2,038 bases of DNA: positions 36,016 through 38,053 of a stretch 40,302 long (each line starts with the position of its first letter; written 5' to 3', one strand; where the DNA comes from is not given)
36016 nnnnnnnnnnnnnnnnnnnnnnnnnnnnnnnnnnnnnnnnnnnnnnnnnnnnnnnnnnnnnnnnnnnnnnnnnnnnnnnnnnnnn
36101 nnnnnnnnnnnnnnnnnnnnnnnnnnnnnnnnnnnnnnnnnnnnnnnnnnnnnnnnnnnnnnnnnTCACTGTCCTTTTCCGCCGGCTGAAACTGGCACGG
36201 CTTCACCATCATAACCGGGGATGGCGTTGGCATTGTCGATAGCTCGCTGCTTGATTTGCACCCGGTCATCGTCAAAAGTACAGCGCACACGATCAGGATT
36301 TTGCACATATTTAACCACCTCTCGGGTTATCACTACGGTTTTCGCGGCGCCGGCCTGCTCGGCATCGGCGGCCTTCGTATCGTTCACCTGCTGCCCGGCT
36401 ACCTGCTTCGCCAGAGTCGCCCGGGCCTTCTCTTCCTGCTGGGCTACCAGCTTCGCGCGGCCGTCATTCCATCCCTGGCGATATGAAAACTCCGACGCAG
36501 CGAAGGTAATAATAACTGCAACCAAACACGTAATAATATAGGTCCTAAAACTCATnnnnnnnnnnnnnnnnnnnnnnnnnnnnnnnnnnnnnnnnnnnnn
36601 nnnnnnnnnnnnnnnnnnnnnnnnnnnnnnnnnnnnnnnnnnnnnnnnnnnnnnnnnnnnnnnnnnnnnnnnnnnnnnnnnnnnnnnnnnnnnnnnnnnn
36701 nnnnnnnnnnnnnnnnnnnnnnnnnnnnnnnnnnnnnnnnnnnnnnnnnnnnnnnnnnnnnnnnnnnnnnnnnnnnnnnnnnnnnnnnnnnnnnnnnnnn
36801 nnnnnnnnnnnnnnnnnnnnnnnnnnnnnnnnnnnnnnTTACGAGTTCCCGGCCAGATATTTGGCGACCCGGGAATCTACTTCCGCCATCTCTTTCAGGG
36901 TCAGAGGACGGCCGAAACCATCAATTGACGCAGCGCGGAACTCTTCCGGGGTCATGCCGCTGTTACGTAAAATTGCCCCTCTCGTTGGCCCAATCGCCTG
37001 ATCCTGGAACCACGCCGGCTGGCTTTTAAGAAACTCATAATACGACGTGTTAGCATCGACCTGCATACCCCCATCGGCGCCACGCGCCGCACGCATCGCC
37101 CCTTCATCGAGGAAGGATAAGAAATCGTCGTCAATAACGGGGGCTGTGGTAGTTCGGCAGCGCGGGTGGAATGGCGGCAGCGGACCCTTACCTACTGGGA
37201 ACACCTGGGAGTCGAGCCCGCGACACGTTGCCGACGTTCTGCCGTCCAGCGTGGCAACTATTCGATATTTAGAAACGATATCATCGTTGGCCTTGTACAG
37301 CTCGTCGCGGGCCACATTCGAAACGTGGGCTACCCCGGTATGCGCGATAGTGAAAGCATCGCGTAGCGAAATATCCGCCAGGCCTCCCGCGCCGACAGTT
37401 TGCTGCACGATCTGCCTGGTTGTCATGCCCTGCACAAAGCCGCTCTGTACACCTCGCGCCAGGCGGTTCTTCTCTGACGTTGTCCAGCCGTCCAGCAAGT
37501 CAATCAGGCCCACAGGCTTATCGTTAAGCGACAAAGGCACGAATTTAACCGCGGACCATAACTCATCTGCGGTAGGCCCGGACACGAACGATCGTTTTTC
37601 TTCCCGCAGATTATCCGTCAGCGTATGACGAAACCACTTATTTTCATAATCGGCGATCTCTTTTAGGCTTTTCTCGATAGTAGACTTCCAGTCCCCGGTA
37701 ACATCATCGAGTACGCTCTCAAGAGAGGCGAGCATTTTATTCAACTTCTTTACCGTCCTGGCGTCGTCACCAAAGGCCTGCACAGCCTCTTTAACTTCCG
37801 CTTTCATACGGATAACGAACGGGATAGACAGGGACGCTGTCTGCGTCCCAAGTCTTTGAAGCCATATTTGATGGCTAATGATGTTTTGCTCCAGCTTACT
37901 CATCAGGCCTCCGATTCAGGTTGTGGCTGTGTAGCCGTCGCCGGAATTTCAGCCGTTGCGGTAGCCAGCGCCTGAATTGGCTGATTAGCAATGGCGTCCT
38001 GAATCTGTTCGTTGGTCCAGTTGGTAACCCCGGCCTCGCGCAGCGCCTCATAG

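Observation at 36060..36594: Overlapped Rz/Rz1 spanin pair located in the structural operon, far from the holin-endolysin pair at 2690-3730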

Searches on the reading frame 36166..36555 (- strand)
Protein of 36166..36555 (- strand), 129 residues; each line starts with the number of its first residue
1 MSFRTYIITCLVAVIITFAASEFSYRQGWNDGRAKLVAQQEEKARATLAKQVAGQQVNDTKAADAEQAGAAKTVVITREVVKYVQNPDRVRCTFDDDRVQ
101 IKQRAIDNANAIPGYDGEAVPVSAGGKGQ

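Call 7: search_protein_families(library=pfam, proteins=[window:36166-36555:-], max_evalue=0.1)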
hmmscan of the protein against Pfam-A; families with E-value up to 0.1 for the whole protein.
window:36166-36555:- (129 aa): 0 families

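Call 8: search_protein_families(library=phrogs, proteins=[window:36166-36555:-], max_evalue=0.01)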
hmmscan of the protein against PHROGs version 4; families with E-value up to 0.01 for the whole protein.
window:36166-36555:- (129 aa): 5 families
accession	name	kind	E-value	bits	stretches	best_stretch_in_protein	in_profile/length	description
phrog_2536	-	lysis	5.5e-46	156.8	1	3-124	3-125/129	Rz-like spanin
phrog_1152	-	lysis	7.4e-07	30.2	1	4-111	10-119/127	Rz-like spanin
phrog_8821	-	lysis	3e-05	25.1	1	6-110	11-115/130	Rz-like spanin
phrog_28956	-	unknown function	0.0021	19.1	1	68-113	16-60/71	-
phrog_4952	-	other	0.0029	18.6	1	7-113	9-120/171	signal peptide motif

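Call 10: search_dna_similar(query=window:36166-36555:-, collection=phages, mode=protein, max_rows=60, rows=spread)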
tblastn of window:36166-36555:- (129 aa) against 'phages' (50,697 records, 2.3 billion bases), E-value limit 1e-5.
Records with a match: 669; places in all: 673; records where one place covers at least 80% of the query: 501.
Best place of each record, by identity: 60-80% 156; <60% 513.
By first word of the organism name: Salmonella 363; Escherichia 244; Klebsiella 16; Kagunavirus 11; Shigella 7; Serratia 5; Dhillonvirus 5; Enterobacter 3; Raoultella 2; Vibrio 2; and 9 more.
By host as written in the record: Escherichia coli 134; Salmonella enterica 55; Salmonella enterica subsp. enterica serovar Enteritidis 54; Salmonella enterica subsp. enterica serovar Typhimurium 48; Salmonella sp. 38; - 37; Salmonella enterica subsp. enterica serovar Enteritidis PT1 20; Escherichia coli K-12 MG1655 13; and 121 more.
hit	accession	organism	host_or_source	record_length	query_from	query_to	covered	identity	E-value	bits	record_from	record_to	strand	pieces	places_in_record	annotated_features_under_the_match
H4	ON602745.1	Klebsiella phage VLCpiS11a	Klebsiella pneumoniae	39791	3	129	98%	69.3%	2e-48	171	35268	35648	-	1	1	Rz-like spanin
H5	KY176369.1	Salmonella phage STP03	Salmonella enterica subsp. enterica ...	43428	1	125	97%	52.0%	7e-31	120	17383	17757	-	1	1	spanin | hypothetical protein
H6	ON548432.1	Escherichia phage vB_EcoS_SCS92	Escherichia coli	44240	1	125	97%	49.6%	4e-32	124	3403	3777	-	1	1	putative spanin protein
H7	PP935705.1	Salmonella phage vB_SE130_1P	Salmonella enterica subsp. enterica ...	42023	1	125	97%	49.6%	4e-32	124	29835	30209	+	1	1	hypothetical protein (x2)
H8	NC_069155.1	Serratia phage Tsm2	Serratia marcescens IMBG291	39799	3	127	97%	49.6%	3e-26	107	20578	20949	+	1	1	putative spanin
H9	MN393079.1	Salmonella virus VSiA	Salmonella enterica subsp. enterica ...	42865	4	124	94%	50.8%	6e-26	106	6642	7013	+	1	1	hypothetical protein (x2)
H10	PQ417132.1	Escherichia phage vB_VIPECOTH07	Escherichia coli OMCS-22-1338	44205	1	125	97%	48.8%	2e-31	122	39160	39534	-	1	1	Rz-like spanin (x2)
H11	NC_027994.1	Escherichia phage K1H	Escherichia coli O18:K1:H7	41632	1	125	97%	48.8%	4e-31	121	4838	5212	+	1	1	Rz-like spanin (x2)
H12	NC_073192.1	Salmonella phage F118P13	Salmonella enterica subsp. enterica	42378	1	125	97%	48.8%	2e-29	116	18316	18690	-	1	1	hypothetical protein (x2)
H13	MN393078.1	Salmonella virus VSe101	Salmonella enterica subsp. enterica ...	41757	1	125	97%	48.8%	2e-25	105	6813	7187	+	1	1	hypothetical protein (x2)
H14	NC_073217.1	Salmonella phage pink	Salmonella enterica subsp. enterica ...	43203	25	124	78%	60.0%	5e-21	92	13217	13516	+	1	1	putative spanin protein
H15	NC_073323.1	Escherichia phage vB_EcoS-phiEc3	Escherichia coli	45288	1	125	97%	48.0%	6e-31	120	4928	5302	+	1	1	putative spanin (x2)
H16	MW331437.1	Escherichia phage phiWAO78-1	Escherichia coli E123WT O78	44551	1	125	97%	48.0%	1e-30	119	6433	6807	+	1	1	WAO781_gp09: putative spanin | WAO781_gp10: hypothetical protein | WAO781_gp11: o-spanin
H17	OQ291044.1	Salmonella phage Kenya-K14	Salmonella enterica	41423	1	125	97%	48.0%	2e-29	116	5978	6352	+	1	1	record has no annotation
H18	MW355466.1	Salmonella phage vB_SenS_ER2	Salmonella enterica subsp. enterica ...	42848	1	125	97%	48.0%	4e-29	115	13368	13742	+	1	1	hypothetical protein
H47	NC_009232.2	Salmonella phage SETP3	-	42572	1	124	96%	44.4%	4e-25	104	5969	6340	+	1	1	Rz-like spanin (x2)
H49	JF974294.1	Aeromonas phage pIS4-A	Aeromonas sp. IS4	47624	3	126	96%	28.2%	7e-6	49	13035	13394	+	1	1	hypothetical protein (x2)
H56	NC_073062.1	Escherichia phage TheodorHerzl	Escherichia coli K-12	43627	76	112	29%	62.2%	7e-7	52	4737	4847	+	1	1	i-spanin | o-spanin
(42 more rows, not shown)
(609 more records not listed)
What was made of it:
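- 669 phage records hold an Rz homologue, mostly Salmonella and Escherichia Guernseyvirinae and Dhillonvirus (call 10).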

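Call 11: get_annotated_region(hit=H47, flank=6500)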
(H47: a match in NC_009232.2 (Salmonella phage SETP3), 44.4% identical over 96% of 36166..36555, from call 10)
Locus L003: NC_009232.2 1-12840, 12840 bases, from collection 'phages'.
description: Salmonella phage SETP3, complete genome.
organism: Salmonella phage SETP3 (NCBI taxid 424944)
taxonomy: Viruses; Duplodnaviria; Heunggongvirae; Uroviricota; Caudoviricetes; Guernseyvirinae; Jerseyvirus; Jerseyvirus SETP3
host: -; source: -; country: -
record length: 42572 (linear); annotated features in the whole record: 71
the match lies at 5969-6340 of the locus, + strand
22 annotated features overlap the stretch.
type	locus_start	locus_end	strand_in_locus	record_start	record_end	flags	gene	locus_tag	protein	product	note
CDS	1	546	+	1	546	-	-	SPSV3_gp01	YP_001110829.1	terminase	ORF1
CDS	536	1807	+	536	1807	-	-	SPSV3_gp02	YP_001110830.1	terminase family protein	ORF2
CDS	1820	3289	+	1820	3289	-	-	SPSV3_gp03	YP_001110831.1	portal protein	ORF3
CDS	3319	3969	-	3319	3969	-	-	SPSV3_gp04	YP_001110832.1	amidase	ORF4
regulatory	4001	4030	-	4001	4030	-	-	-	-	promoter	identified using BPROM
CDS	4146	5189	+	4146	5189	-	-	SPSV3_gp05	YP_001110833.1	head morphogenesis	ORF5; similar to head morphogenesis protein of Pseudomonas syringae B728a in YP_235869.1; contains phage SPP1_gp7 phage ...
CDS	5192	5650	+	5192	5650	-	-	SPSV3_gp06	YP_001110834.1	Hoc-like head decoration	ORF6; similar to p21 of Salmonella phage MB78 in INSD accession CAA60563.1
CDS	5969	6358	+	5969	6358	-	-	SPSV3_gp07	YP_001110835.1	Rz-like spanin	ORF7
CDS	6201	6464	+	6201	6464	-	-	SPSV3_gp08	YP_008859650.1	Rz-like spanin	ORF8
CDS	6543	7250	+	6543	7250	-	-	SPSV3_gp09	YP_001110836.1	head scaffolding protein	ORF9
CDS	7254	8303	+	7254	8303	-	-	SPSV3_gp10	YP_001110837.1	major head protein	ORF10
CDS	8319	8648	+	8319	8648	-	-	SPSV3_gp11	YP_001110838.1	head fiber protein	ORF11; similar to head fiber protein of Bacillus phage phi29 in NP_040726.1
CDS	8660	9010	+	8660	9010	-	-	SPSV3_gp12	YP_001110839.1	Hoc-like head decoration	ORF12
CDS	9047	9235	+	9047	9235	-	-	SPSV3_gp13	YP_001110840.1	hypothetical protein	ORF13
CDS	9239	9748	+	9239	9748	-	-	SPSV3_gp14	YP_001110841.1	head-tail adaptor Ad1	ORF14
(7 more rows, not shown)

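Call 12: get_annotated_region(hit=H11, flank=5500)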
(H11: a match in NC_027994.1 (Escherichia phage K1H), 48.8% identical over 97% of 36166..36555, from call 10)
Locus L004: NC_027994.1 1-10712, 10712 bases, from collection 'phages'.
description: Escherichia phage K1H, complete genome.
organism: Escherichia phage K1H (NCBI taxid 698487)
taxonomy: Viruses; Duplodnaviria; Heunggongvirae; Uroviricota; Caudoviricetes; Guernseyvirinae; Kagunavirus; Kagunavirus K1H
host: Escherichia coli O18:K1:H7; source: -; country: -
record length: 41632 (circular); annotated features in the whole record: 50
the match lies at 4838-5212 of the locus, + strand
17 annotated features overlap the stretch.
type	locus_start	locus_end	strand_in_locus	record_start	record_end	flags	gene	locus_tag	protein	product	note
CDS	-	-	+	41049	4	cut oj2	-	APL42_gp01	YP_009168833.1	terminase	ORF47; similar to SETP3 and KS5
CDS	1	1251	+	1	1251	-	-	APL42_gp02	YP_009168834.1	terminase large subunit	ORF1; similar to SETP3 and KS5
CDS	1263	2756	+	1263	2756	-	-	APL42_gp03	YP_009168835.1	portal protein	ORF2; similar to SETP3 and KS5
CDS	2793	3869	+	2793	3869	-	-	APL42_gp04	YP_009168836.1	head morphogenesis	ORF3; similar to SETP3 and KS5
CDS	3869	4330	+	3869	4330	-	-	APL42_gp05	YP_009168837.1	Hoc-like head decoration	ORF4; similar to SETP3 and KS5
CDS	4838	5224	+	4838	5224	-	-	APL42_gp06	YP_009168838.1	Rz-like spanin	ORF5; similar to SETP3 and KS5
CDS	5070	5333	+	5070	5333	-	-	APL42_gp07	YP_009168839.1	Rz-like spanin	ORF6; similar to MB78; overlapping gene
CDS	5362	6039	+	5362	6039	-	-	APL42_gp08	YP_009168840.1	head scaffolding protein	ORF7; similar to SETP3 and KS5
CDS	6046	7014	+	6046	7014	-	-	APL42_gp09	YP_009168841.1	major head protein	ORF8; similar to SETP3 and KS5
CDS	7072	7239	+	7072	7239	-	-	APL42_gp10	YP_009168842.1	hypothetical protein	ORF9; similar to SETP3 and KS5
CDS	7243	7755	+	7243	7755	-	-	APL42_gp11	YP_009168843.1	head-tail adaptor Ad1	ORF10; similar to SETP3 and KS5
CDS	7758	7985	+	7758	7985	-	-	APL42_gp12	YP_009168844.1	hypothetical protein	ORF11; similar to SETP3 and KS5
CDS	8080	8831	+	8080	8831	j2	-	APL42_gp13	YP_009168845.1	tail completion or Neck1 protein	ORF13; similar to SETP3 and KS5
CDS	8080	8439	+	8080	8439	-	-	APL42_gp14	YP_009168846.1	tail completion or Neck1 protein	ORF12; similar to SETP3 and KS5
CDS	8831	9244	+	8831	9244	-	-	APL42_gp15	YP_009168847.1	tail terminator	ORF14A; similar to SETP3 and KS5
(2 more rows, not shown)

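Call 13: get_annotated_region(hit=H56, flank=5500)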
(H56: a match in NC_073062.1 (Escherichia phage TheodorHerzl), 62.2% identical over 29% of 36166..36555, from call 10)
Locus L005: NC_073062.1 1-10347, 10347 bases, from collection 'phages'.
description: Escherichia phage TheodorHerzl, complete genome.
organism: Escherichia phage TheodorHerzl (NCBI taxid 2851978)
taxonomy: Viruses; Duplodnaviria; Heunggongvirae; Uroviricota; Caudoviricetes; Dhillonvirus
host: Escherichia coli K-12; source: sewage plant inflow; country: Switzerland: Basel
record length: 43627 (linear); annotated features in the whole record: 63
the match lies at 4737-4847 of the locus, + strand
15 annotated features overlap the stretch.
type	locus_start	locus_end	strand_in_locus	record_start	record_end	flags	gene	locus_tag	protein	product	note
CDS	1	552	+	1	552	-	-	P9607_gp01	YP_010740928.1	terminase small subunit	-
CDS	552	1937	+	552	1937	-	-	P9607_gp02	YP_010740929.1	terminase large subunit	-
CDS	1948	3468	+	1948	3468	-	-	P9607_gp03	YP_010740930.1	portal protein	-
CDS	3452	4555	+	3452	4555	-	-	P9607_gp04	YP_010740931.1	putative minor capsid protein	-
CDS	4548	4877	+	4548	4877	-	-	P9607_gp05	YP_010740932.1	i-spanin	-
CDS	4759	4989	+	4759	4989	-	-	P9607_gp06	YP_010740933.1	o-spanin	-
CDS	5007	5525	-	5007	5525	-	-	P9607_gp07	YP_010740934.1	putative DNA polymerase III beta subunit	-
CDS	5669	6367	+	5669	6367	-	-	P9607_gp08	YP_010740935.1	hypothetical protein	-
CDS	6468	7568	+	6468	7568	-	-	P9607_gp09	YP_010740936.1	major capsid protein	-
CDS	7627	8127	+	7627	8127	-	-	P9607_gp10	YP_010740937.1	hypothetical protein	-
CDS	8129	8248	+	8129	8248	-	-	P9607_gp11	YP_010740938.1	hypothetical protein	-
CDS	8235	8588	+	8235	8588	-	-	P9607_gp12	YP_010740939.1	hypothetical protein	-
CDS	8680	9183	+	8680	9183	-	-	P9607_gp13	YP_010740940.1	putative tail protein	-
CDS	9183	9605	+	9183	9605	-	-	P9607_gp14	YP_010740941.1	putative tail protein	-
CDS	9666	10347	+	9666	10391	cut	-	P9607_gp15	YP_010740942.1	major tail protein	-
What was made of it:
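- In Dhillonvirus the i-spanin start overlaps the end of the minor capsid gene (call 13).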

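Call 22: search_protein_families(library=ncbifam, proteins=[window:36166-36555:-], max_evalue=0.1)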
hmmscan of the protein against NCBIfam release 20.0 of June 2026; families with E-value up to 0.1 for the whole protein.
window:36166-36555:- (129 aa): 0 families

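Call 33: get_annotated_region(hit=H8, flank=4000)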
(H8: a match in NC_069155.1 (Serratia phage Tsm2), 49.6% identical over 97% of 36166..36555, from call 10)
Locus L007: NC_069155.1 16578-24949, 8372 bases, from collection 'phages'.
description: Serratia phage Tsm2, complete genome.
organism: Serratia phage Tsm2 (NCBI taxid 2787014)
taxonomy: Viruses; Duplodnaviria; Heunggongvirae; Uroviricota; Caudoviricetes; Guernseyvirinae
host: Serratia marcescens IMBG291; source: wastewater; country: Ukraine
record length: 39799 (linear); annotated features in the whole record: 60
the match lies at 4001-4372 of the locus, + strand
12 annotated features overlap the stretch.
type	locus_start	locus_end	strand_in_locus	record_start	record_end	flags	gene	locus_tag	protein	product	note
CDS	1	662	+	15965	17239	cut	-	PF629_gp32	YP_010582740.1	putative terminase large subunit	putative terminase large subunit [Escherichia phage VB_EcoS-Golestan]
CDS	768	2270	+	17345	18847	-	-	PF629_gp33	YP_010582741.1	structural protein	structural protein [Enterobacter phage phiEap-2]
CDS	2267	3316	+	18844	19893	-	-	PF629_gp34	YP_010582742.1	putative head morphogenesis protein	putative head morphogenesis protein [Serratia phage Eta]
CDS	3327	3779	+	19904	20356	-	-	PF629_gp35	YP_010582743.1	tail protein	tail protein [Enterobacter phage phiEap-2]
CDS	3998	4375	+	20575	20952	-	-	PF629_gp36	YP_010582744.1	putative spanin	putative spanin [Escherichia phage K1-dep(4)]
CDS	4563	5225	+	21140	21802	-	-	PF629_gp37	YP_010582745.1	putative scaffold protein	putative scaffold protein [Salmonella phage SETP3]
CDS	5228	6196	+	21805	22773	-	-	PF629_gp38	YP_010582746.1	major capsid protein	major capsid protein [Enterobacter phage phiEap-2]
CDS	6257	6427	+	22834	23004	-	-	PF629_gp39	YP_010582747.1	hypothetical protein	-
CDS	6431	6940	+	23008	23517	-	-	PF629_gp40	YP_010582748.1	putative head-tail joining protein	putative head-tail joining protein [Salmonella phage vB_SenS-Ent2]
CDS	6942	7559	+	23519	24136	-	-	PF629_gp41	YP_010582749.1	putative neck protein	putative neck protein [Salmonella phage SETP7]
CDS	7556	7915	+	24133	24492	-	-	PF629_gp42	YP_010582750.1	putative tail protein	putative tail protein [Salmonella phage wksl3]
CDS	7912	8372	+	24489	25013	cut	-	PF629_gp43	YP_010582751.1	putative tail protein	putative tail protein [Escherichia phage VB_EcoS-Golestan]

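Call 34: get_annotated_region(hit=H49, flank=4500)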
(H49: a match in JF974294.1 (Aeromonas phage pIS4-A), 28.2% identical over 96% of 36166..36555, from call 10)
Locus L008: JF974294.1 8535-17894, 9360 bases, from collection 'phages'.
description: Aeromonas phage pIS4-A genomic sequence.
organism: Aeromonas phage pIS4-A (NCBI taxid 754050)
taxonomy: Viruses; Duplodnaviria; Heunggongvirae; Uroviricota; Caudoviricetes; Roufvirus; Roufvirus pIS4A
host: Aeromonas sp. IS4; source: Lake Inselsee; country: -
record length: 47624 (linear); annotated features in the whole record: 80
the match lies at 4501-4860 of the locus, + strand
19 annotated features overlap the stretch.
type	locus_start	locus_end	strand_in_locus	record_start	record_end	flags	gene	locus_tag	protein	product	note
CDS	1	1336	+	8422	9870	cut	-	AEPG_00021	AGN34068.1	hypothetical protein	-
CDS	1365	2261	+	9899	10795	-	-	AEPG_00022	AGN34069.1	hypothetical protein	-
CDS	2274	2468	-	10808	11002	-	-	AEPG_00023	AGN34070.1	hypothetical protein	-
CDS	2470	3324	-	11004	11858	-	-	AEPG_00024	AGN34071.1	hypothetical protein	-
CDS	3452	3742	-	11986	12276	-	-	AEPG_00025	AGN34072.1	hypothetical protein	-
CDS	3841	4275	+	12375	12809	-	-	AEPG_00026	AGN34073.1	hypothetical protein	-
CDS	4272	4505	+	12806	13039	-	-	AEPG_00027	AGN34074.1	hypothetical protein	-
CDS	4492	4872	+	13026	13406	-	-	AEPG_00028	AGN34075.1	hypothetical protein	-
CDS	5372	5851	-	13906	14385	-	-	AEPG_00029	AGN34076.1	hypothetical protein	-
CDS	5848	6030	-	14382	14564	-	-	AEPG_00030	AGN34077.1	hypothetical protein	-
CDS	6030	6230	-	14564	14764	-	-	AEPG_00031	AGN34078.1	hypothetical protein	-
CDS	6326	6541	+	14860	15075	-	-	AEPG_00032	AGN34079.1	hypothetical protein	-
CDS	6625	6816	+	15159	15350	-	-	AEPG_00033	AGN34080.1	hypothetical protein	-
CDS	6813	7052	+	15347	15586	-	-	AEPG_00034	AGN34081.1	hypothetical protein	-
CDS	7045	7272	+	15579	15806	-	-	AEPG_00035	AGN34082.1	hypothetical protein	-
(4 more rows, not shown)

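Call 36: search_protein_families(library=phrogs, proteins=[L008:3841-4275:+, L008:4272-4505:+, L008:4492-4872:+], max_evalue=0.01)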
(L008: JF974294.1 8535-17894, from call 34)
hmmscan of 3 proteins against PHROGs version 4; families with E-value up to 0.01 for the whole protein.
L008:3841-4275:+ (144 aa): 7 families
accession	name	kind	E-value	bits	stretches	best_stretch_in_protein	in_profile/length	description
phrog_7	-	lysis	2.4e-57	195.7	1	1-143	552-696/873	endolysin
phrog_10457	-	lysis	6.1e-34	117.1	1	46-143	1-94/95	endolysin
phrog_33083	-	lysis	1.3e-28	100.9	1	1-141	1-139/456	endolysin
phrog_7910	-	lysis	5.8e-18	66.3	1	54-141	3-90/96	endolysin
phrog_28234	-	lysis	5.4e-17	62.9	1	9-144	69-221/372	endolysin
phrog_3617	-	unknown function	2.6e-12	47.7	1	2-142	245-403/405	-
phrog_2083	-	head and packaging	0.0022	17.6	1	13-100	769-858/908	internal virion lysozyme motif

L008:4272-4505:+ (77 aa): 2 families
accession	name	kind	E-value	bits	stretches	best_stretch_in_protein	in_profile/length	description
phrog_13249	-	lysis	9.3e-47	158.2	1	1-77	1-77/79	holin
phrog_1356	-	lysis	7.7e-06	27.1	1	13-62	64-113/135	holin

L008:4492-4872:+ (126 aa): 5 families
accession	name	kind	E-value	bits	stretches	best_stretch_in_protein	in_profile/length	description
phrog_2536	-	lysis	6.2e-36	124.3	1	4-123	3-127/129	Rz-like spanin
phrog_8821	-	lysis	2.7e-06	28.5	1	6-106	6-114/130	Rz-like spanin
phrog_1152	-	lysis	9.7e-06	26.6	1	6-105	13-116/127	Rz-like spanin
phrog_4952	-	other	1.5e-05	26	1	4-109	4-119/171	signal peptide motif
phrog_1026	-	lysis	0.00081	20.6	1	1-59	4-58/85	Rz-like spanin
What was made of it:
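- Closest known: Aeromonas phage pIS4-A. Different: There the gene follows the endolysin and holin directly, as a canonical cassette (calls 34, 36).
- The same i-spanin family (phrog_2536, E 6.2e-36) sits in a canonical endolysin-holin-Rz cassette in Aeromonas phage pIS4-A (calls 34, 36).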

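Call 54: predict_structure(protein=window:36166-36555:-)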
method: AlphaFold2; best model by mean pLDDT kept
length: 129 residues; sequences in the alignment: 1
mean_pLDDT: 60.3   pTM: 0.28
mean pLDDT of the five models: 60.3, 56.1, 55.5, 54.9, 47.2
residues with pLDDT >= 90: 14; 70-90: 29; 50-70: 27; < 50: 59
segments of 3 or more residues with pLDDT < 50: 62-71, 85-129
pLDDT, mean of each block of 10 residues (from residue 1): 90 90 82 84 68 56 44 51 48 42 45 45 38
secondary structure, 60 per line:
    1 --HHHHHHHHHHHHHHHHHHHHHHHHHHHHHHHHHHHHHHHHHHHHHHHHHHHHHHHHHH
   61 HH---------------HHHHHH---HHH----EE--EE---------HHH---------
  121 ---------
elements in order: H3-62 H78-83
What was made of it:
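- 36166..36555 (-): i-spanin (Rz-type), 129 aa. N-terminal transmembrane helix at about residues 5-23, a periplasmic domain, and Cys92. AlphaFold helix over residues 3-62 (call 54).
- On Two-component spanin: A helix is predicted to about residue 62 and the rest has low confidence (call 54).
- Checked: Single-sequence AlphaFold gives one helix over residues 3-62, confident only to about residue 40 (call 54).
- The C-terminal half of the Rz model has low confidence (call 54).
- Tried and rejected: Single-sequence AlphaFold of Rz: only the N-terminal helix is confident, so the coiled-coil claim could not be confirmed (call 54).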

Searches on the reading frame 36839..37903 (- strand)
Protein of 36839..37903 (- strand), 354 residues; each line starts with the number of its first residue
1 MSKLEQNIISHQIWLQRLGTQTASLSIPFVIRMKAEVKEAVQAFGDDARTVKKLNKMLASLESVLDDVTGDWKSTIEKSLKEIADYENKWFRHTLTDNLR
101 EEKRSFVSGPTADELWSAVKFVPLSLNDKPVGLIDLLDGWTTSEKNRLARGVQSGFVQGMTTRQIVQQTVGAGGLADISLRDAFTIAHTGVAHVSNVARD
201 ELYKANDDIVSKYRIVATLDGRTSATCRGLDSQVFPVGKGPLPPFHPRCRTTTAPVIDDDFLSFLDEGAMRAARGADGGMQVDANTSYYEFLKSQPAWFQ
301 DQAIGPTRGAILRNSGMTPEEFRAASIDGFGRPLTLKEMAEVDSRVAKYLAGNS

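Call 7: search_protein_families(library=pfam, proteins=[window:36839-37903:-], max_evalue=0.1)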
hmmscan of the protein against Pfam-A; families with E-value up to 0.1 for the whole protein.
window:36839-37903:- (354 aa): 1 family
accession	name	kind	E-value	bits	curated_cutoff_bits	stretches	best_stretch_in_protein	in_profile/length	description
PF04233.19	Phage_Mu_F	-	6.7e-08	33.7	29.6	1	146-253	5-111/112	Phage Mu protein F like protein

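Call 8: search_protein_families(library=phrogs, proteins=[window:36839-37903:-], max_evalue=0.01)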
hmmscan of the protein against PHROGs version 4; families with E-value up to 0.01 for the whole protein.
window:36839-37903:- (354 aa): 18 families
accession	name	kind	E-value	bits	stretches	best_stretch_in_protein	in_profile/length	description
phrog_241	-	head and packaging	5.8e-124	416.6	1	7-351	20-364/679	head morphogenesis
phrog_21789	-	head and packaging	3.6e-33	115.4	1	7-258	12-261/1195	virion structural protein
phrog_115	-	head and packaging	2.1e-28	100.9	1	147-296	209-352/665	minor head protein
phrog_6577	-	unknown function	4.5e-24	85.8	1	136-348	107-320/1066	-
phrog_595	-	head and packaging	3e-20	74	1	145-260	186-301/513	head maturation protease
phrog_4728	-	head and packaging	1.3e-18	68.1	1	145-315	185-361/591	head morphogenesis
phrog_2841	-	head and packaging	1.4e-18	68.2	1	146-263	197-313/525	minor head protein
phrog_7625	-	head and packaging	1.3e-17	64.9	1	39-305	33-298/504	head morphogenesis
phrog_14819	-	unknown function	2.4e-09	38.2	1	271-348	15-87/91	-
phrog_21033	-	unknown function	2.8e-08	34.7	1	206-293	8-93/265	-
phrog_2468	-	head and packaging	8e-06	26.5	1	144-238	148-239/303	head morphogenesis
phrog_3517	-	head and packaging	0.00011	22.7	1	147-239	199-296/371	head morphogenesis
phrog_19480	-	head and packaging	0.00013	21.4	1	143-256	629-736/737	head morphogenesis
phrog_19443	-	head and packaging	0.00014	21.5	1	143-260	167-288/579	minor head protein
phrog_4611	-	head and packaging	0.0014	18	0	234-271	248-288/710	minor head protein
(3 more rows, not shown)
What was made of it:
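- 36839..37903 (-): MuF-like head-morphogenesis gene, the upstream neighbour. PF04233 E 6.7e-08 (call 7). phrog_241 E 5.8e-124 (call 8).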
